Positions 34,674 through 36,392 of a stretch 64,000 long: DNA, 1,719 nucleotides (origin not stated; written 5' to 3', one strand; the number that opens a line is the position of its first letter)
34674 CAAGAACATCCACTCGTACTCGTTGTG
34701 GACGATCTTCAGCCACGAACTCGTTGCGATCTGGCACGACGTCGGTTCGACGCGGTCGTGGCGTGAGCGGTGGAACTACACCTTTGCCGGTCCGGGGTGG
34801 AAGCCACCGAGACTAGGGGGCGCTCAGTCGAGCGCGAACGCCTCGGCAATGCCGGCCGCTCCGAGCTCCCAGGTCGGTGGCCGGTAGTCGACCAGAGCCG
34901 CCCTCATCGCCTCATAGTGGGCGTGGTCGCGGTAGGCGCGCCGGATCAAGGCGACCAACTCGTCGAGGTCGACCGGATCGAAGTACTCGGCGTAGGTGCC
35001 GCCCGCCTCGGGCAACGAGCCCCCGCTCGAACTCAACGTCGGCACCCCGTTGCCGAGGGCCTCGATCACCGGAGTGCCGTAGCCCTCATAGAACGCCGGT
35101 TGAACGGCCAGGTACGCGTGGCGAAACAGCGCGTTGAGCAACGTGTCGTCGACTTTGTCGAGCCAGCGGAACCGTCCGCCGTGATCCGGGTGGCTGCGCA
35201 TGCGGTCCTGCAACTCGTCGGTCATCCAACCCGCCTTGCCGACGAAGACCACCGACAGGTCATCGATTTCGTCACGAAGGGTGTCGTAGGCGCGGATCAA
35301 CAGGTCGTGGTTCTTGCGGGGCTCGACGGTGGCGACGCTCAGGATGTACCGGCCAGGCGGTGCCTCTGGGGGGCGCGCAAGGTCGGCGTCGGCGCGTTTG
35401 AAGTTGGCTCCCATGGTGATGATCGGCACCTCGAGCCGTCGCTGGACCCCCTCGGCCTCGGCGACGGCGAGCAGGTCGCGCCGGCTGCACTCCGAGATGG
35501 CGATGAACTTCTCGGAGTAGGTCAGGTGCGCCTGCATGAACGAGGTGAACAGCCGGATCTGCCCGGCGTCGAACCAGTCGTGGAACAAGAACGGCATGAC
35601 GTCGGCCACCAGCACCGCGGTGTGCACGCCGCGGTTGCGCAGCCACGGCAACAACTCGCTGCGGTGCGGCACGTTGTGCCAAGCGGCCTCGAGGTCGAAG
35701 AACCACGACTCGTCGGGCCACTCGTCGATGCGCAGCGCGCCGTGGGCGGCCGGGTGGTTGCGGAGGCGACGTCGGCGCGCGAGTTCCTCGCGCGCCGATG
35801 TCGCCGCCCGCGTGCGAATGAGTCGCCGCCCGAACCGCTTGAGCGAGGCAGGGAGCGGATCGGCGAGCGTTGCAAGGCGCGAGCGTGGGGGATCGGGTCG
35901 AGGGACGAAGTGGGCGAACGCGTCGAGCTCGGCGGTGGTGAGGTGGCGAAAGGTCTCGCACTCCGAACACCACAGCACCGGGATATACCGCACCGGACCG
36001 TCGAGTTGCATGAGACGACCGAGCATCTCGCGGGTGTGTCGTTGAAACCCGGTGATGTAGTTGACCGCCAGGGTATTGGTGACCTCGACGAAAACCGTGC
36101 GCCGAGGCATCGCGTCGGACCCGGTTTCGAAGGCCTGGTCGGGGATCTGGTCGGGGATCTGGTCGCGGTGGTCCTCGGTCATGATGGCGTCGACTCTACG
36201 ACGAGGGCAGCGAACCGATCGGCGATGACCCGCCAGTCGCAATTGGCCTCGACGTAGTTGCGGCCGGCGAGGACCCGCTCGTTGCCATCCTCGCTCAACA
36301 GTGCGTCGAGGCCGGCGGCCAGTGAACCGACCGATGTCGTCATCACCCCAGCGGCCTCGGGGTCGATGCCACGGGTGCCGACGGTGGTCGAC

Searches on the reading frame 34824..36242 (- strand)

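Call 30: search_protein_families(library=pfam, proteins=[window:34824-36242:-], max_evalue=0.00001)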
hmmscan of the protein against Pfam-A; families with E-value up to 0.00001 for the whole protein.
window:34824-36242:- (472 aa): 3 families
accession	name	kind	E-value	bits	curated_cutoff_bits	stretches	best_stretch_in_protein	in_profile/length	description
PF00534.26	Glycos_transf_1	-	1.1e-19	71.1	26.4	1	296-447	14-166/172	Glycosyl transferases group 1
PF13692.12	Glyco_trans_1_4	-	3.2e-15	57.1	27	1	298-439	2-142/142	Glycosyl transferases group 1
PF20706.3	GT4-conflict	-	1.4e-07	31.3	26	1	263-406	165-312/385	Family 4 Glycosyltransferase in conflict systems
